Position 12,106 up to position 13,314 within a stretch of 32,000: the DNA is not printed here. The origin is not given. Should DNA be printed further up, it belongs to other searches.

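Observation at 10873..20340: One polypeptide with six putative glycosyltransferase domains: 5 x (TPR + GT9-like) + GT4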

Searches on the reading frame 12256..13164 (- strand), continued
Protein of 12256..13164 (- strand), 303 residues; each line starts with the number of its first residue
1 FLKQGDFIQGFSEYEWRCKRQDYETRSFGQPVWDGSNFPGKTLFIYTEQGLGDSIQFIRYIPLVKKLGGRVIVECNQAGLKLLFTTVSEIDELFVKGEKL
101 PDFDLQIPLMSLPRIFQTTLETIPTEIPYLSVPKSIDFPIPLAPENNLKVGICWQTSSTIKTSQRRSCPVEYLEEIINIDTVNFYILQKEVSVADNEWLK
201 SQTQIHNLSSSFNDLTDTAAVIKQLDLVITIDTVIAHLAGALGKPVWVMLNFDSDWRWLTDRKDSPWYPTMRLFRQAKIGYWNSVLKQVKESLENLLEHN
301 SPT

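Call 64: get_annotated_region(hit=H19, flank=12000)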
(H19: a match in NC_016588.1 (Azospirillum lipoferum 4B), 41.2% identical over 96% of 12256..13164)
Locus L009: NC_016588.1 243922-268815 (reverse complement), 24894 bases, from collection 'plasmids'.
description: Azospirillum lipoferum 4B plasmid AZO_p6, complete sequence
organism: Azospirillum lipoferum 4B (NCBI taxid 862719)
taxonomy: Bacteria; Pseudomonadota; Alphaproteobacteria; Rhodospirillales; Azospirillaceae; Azospirillum; Azospirillum lipoferum; Azospirillum lipoferum 4B
host: -; source: -; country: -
typing (MOB-suite, as given by PLSDB): non-mobilizable; replicon rep_cluster_1806
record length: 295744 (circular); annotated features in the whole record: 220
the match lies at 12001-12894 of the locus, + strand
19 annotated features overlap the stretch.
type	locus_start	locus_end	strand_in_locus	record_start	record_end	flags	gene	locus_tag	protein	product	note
CDS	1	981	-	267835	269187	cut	-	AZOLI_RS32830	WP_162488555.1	hypothetical protein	-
CDS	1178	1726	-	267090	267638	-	-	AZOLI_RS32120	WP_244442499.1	IS5 family transposase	-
CDS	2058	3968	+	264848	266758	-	asnB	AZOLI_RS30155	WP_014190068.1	asparagine synthase (glutamine-hydrolyzing)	GO:0006529 - asparagine biosynthetic process [Evidence IEA]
CDS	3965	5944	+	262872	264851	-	-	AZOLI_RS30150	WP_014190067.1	hypothetical protein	-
CDS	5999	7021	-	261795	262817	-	-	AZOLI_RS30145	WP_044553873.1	glycosyltransferase family 2 protein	-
CDS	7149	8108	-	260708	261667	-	-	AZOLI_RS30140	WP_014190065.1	lysylphosphatidylglycerol synthase transmembrane domain-containing protein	-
CDS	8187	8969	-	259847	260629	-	-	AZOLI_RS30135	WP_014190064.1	class I SAM-dependent methyltransferase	-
CDS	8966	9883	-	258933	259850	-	-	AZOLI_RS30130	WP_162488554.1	class I SAM-dependent methyltransferase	-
CDS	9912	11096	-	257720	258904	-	-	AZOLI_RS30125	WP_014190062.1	glycosyltransferase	-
CDS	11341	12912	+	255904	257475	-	-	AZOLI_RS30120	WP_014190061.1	tetratricopeptide repeat protein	-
CDS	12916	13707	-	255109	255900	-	-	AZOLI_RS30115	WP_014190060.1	FkbM family methyltransferase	-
CDS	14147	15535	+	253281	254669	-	-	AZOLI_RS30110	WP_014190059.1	tetratricopeptide repeat protein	-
CDS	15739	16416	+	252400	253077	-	-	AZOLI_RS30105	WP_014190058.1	ParA family protein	-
CDS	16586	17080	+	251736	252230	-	-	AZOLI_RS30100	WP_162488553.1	hypothetical protein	-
CDS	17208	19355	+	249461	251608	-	-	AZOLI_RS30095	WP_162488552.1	tetratricopeptide repeat protein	-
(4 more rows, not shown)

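Call 65: search_dna_similar(query=window:12256-13164:-, collection=plasmids, mode=protein, max_rows=60, max_evalue=1e-10, rows=spread)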
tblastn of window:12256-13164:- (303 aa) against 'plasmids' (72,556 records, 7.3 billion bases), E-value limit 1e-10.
Records with a match: 142; places in all: 323; records where one place covers at least 80% of the query: 140.
Best place of each record, by identity: <60% 142.
By first word of the organism name: Azospirillum 47; Ralstonia 30; Burkholderia 13; Caballeronia 10; Paraburkholderia 9; Paracoccus 4; Cupriavidus 3; Granulicella 2; Aristophania 2; Roseomonas 2; and 18 more.
By predicted mobility (MOB-suite, as given by PLSDB): non-mobilizable 105; mobilizable 26; conjugative 11.
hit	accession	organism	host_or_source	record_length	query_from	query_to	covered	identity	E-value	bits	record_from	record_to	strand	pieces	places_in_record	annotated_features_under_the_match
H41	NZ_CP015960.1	Paraburkholderia caribensis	Mimosa,single cell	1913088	1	293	97%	44.2%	7e-73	250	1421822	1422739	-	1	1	none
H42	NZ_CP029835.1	Azospirillum ramasamyi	single cell,Cow dung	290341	5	294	96%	44.0%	5e-70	242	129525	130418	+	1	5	tetratricopeptide repeat-containing glycosyltransferase family protein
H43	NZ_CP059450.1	Azospirillum brasilense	Prokaryotes,soil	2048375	1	297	98%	42.3%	2e-71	246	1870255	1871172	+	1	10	none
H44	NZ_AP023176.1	Paraburkholderia largidicola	Physopelta gutta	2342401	1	293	97%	42.8%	8e-71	244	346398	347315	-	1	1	none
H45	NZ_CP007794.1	Azospirillum argentinense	Triticum aestivum L.,Root,wheat ...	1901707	1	297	98%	41.7%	3e-68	237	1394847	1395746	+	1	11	record has no annotation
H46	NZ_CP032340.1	Azospirillum brasilense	soil sample,Agricultural field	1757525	1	289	95%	42.6%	4e-67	234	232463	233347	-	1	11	none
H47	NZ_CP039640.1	Azospirillum sp. TSH100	soil,soil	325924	5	294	96%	42.1%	2e-67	234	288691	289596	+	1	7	tetratricopeptide repeat-containing glycosyltransferase family protein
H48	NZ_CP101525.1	Burkholderia arboris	mixed culture,soil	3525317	2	297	98%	40.9%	1e-63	224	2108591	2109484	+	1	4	none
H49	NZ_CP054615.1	Azospirillum oryzae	cell culture,soil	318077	5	295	96%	41.0%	9e-67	233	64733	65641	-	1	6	tetratricopeptide repeat protein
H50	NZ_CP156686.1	Burkholderia stagnalis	Bacterial cells,soils collected in ...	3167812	1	289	95%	40.4%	4e-60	213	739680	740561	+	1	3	none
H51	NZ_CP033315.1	Azospirillum brasilense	rhizosphere soil of Digitaria ...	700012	2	289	95%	40.4%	4e-62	219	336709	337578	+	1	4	tetratricopeptide repeat protein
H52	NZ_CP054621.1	Azospirillum oryzae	cell culture,soil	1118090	2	286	94%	40.5%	5e-62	219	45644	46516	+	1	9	record has no annotation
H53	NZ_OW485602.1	Rhodovastum atsumiense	-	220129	1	296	98%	38.3%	1e-62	221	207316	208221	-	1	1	tetratricopeptide repeat-containing glycosyltransferase family protein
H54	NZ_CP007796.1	Azospirillum argentinense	Triticum aestivum L.,Root,wheat ...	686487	1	296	98%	38.1%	4e-59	211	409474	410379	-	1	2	tetratricopeptide repeat protein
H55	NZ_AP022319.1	Burkholderia sp. THE68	Togo hemipterus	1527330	1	294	97%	38.1%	5e-55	199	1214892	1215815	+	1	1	none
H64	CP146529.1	Arcobacter sp. AZ-2023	-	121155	1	293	97%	36.3%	6e-54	196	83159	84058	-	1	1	tetratricopeptide repeat protein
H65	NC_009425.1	Enterobacter sp. 638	-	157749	1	296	98%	35.9%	2e-49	183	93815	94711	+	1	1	glycosyl transferase family 8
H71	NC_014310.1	Ralstonia solanacearum PSI07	-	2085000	1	289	95%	35.5%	1e-50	186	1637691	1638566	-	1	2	none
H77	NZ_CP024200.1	Thalassospira marina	-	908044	5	293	95%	34.6%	5e-52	190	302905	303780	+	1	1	tetratricopeptide repeat protein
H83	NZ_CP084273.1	Caballeronia grimmiae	Leptoglossus zonatus,Cell culture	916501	2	302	99%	31.4%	6e-46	172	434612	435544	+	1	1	ShlB/FhaC/HecB family hemolysin secretion/activation protein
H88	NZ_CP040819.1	Paroceanicella profunda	Cell culture,Deep seawater from Mariana ...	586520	2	289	95%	30.6%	2e-43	166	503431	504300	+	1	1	tetratricopeptide repeat-containing glycosyltransferase family protein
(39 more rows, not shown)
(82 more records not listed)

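Call 66: get_annotated_region(hit=H71, flank=10000)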
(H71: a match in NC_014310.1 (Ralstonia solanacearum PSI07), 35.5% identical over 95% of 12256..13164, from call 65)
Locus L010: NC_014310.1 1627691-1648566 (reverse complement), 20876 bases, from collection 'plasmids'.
description: Ralstonia solanacearum PSI07 plasmid mpPSI07, complete sequence
organism: Ralstonia solanacearum PSI07 (NCBI taxid 859657)
taxonomy: Bacteria; Pseudomonadota; Betaproteobacteria; Burkholderiales; Burkholderiaceae; Ralstonia; Ralstonia solanacearum; Ralstonia solanacearum PSI07
host: -; source: -; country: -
typing (MOB-suite, as given by PLSDB): non-mobilizable; replicon rep_cluster_46
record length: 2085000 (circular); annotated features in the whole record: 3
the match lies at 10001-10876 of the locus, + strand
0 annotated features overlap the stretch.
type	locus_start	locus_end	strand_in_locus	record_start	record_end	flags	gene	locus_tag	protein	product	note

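Call 67: get_annotated_region(hit=H64, flank=10000)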
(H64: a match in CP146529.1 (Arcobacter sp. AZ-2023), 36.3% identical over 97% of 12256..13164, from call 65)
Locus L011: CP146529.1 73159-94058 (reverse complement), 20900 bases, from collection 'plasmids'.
description: Arcobacter sp. AZ-2023 strain Kiel 2759 plasmid p121_Kiel_2759, complete sequence
organism: Arcobacter sp. AZ-2023 (NCBI taxid 3074453)
taxonomy: Bacteria; Campylobacterota; Epsilonproteobacteria; Campylobacterales; Arcobacteraceae; Arcobacter; Arcobacter sp. AZ-2023
host: -; source: -; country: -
typing (MOB-suite, as given by PLSDB): non-mobilizable
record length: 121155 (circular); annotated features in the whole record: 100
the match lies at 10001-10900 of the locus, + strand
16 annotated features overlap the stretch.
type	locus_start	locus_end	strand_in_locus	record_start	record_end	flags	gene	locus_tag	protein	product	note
CDS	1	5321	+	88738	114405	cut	-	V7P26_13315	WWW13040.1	hypothetical protein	-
CDS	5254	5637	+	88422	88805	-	-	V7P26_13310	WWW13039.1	hypothetical protein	-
CDS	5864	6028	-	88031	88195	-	-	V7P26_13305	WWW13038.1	hypothetical protein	-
CDS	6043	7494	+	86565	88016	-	-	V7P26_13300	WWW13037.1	hypothetical protein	-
CDS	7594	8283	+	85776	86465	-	-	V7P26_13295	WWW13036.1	SapC family protein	-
CDS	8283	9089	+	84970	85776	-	-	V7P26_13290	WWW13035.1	FkbM family methyltransferase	-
CDS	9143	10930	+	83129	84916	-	-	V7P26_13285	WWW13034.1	tetratricopeptide repeat protein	-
CDS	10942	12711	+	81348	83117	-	-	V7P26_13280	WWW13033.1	ABC transporter transmembrane domain-containing protein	-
CDS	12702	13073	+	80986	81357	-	-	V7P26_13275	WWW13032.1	ATP-binding cassette domain-containing protein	-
CDS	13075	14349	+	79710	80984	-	-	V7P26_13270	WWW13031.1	HlyD family type I secretion periplasmic adaptor subunit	-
CDS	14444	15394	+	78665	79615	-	-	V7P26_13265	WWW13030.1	hypothetical protein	-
CDS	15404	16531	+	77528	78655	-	-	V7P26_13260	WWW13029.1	hypothetical protein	-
CDS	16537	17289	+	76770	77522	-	-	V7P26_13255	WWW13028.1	hypothetical protein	-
CDS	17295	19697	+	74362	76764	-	-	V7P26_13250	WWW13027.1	TolC family protein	-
CDS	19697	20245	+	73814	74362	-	-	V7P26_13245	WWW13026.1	hypothetical protein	-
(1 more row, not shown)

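Call 68: get_annotated_region(hit=H83, flank=9000)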
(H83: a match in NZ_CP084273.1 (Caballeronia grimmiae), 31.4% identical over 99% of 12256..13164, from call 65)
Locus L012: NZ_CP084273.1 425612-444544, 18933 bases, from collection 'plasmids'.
description: Caballeronia grimmiae strain Lep1A1 plasmid p1, complete sequence
organism: Caballeronia grimmiae (NCBI taxid 1071679)
taxonomy: Bacteria; Pseudomonadota; Betaproteobacteria; Burkholderiales; Burkholderiaceae; Caballeronia; Caballeronia grimmiae
host: -; source: Leptoglossus zonatus,Cell culture; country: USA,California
typing (MOB-suite, as given by PLSDB): non-mobilizable
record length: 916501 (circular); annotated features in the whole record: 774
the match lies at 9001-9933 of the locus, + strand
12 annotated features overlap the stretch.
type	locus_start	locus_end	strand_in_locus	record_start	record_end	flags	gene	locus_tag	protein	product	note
CDS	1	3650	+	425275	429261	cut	-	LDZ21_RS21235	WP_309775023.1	filamentous hemagglutinin N-terminal domain-containing protein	-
CDS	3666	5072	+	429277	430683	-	-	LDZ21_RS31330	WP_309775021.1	hypothetical protein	-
CDS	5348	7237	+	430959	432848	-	-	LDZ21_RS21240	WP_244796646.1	peptide transporter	-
CDS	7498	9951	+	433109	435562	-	-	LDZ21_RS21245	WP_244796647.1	ShlB/FhaC/HecB family hemolysin secretion/activation protein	-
CDS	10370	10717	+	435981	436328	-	-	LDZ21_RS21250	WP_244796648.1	hypothetical protein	-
CDS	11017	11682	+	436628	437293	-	-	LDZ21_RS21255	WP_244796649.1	response regulator transcription factor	GO:0000160 - phosphorelay signal transduction system [Evidence IEA]; GO:0006355 - regulation of DNA-templated ...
CDS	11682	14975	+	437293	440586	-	-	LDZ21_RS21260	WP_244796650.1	hybrid sensor histidine kinase/response regulator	-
CDS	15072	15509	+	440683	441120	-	aroQ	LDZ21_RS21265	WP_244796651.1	type II 3-dehydroquinate dehydratase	GO:0009423 - chorismate biosynthetic process [Evidence IEA]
CDS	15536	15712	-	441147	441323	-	-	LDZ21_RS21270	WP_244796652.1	hypothetical protein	-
CDS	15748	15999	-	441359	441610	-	-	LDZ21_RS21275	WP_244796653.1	hypothetical protein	-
CDS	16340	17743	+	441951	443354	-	-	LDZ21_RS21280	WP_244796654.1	amino acid permease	GO:0055085 - transmembrane transport [Evidence IEA]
CDS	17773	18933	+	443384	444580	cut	-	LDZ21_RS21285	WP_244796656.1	amino acid aminotransferase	-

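Call 69: get_annotated_region(hit=H7, flank=10000)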
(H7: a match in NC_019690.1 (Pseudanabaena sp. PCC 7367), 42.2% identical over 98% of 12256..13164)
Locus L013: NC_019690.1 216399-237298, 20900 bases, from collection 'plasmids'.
description: Pseudanabaena sp. PCC 7367 plasmid pPSE7367.01, complete sequence
organism: Pseudanabaena sp. PCC 7367 (NCBI taxid 82654)
taxonomy: Bacteria; Cyanobacteriota; Cyanophyceae; Pseudanabaenales; Pseudanabaenaceae; Pseudanabaena; Pseudanabaena sp. PCC 7367
host: -; source: -; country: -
typing (MOB-suite, as given by PLSDB): conjugative; replicon rep_cluster_1271; relaxase MOBQ; mating-pair formation MPF_T
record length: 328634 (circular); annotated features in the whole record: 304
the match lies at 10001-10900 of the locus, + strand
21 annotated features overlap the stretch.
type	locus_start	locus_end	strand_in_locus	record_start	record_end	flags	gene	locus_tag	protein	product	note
CDS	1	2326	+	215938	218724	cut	-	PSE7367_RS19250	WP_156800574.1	PAS domain S-box protein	-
CDS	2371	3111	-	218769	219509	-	-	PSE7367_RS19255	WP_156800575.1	hypothetical protein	-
CDS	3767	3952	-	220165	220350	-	-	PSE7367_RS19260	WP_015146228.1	hypothetical protein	-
CDS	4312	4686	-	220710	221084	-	-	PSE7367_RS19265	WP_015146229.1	hypothetical protein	-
CDS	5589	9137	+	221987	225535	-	-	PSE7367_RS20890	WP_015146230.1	filamentous hemagglutinin N-terminal domain-containing protein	-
CDS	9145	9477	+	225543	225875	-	-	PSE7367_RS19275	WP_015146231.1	nucleotidyltransferase domain-containing protein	-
CDS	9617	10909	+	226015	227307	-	-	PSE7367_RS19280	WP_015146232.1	tetratricopeptide repeat protein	-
CDS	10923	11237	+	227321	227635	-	-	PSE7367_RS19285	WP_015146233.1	hypothetical protein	-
CDS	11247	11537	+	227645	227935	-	-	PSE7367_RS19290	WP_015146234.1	type II toxin-antitoxin system RelE/ParE family toxin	GO:0030541 - plasmid partitioning [Evidence IEA]; GO:0051290 - protein heterotetramerization [Evidence IEA]; GO:0009432 ...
CDS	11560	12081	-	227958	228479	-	-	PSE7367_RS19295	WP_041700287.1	adenylate kinase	-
CDS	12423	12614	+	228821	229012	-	-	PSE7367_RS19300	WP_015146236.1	hypothetical protein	-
CDS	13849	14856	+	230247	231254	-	-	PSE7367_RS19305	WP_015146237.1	sodium-dependent bicarbonate transport family permease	-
CDS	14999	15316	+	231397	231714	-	-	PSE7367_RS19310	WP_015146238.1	hypothetical protein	-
CDS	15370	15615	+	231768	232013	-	-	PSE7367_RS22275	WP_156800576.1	hypothetical protein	-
CDS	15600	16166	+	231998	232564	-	-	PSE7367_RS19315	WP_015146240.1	hypothetical protein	-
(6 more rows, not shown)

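Call 70: get_annotated_region(hit=H14, flank=10000)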
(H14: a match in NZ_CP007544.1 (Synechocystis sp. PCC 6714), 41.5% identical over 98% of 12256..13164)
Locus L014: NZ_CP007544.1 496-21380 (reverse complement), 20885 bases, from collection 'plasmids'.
description: Synechocystis sp. PCC 6714 plasmid pSYLB, complete sequence
organism: Synechocystis sp. PCC 6714 (NCBI taxid 1147)
taxonomy: Bacteria; Cyanobacteriota; Cyanophyceae; Synechococcales; Merismopediaceae; Synechocystis; Synechocystis sp. PCC 6714
host: -; source: -; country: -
typing (MOB-suite, as given by PLSDB): non-mobilizable
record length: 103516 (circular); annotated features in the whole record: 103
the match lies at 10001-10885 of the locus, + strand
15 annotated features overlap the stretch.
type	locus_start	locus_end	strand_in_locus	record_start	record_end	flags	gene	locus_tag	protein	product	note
CDS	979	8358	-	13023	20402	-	-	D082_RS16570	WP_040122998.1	choice-of-anchor Q domain-containing protein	-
CDS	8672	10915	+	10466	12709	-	-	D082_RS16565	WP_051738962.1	TIGR03032 family protein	GO:0008150 - biological_process [Evidence IEA]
CDS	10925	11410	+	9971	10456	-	-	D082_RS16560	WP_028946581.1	Rpn family recombination-promoting nuclease/putative transposase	-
CDS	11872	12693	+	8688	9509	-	-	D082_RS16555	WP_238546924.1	Abi family protein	-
CDS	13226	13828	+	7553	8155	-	-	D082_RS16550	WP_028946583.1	HAD hydrolase-like protein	-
CDS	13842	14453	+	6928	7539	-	-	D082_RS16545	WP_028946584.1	hypothetical protein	-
CDS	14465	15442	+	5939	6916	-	-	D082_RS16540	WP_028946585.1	DNA-processing protein DprA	GO:0009294 - DNA-mediated transformation [Evidence IEA]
CDS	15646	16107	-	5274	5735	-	-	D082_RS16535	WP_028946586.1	DUF4126 family protein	-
CDS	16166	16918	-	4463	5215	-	-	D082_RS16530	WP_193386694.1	glucose 1-dehydrogenase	-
CDS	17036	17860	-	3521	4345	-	-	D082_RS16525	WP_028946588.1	alpha/beta hydrolase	-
CDS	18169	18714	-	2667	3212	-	-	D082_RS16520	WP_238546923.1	ATP-binding protein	-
CDS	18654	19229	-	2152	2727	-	-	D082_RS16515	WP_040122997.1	hypothetical protein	-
CDS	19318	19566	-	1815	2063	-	-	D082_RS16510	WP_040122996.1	hypothetical protein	-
CDS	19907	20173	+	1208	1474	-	-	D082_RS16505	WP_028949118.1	hypothetical protein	-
CDS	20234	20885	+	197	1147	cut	-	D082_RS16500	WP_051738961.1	bestrophin family protein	-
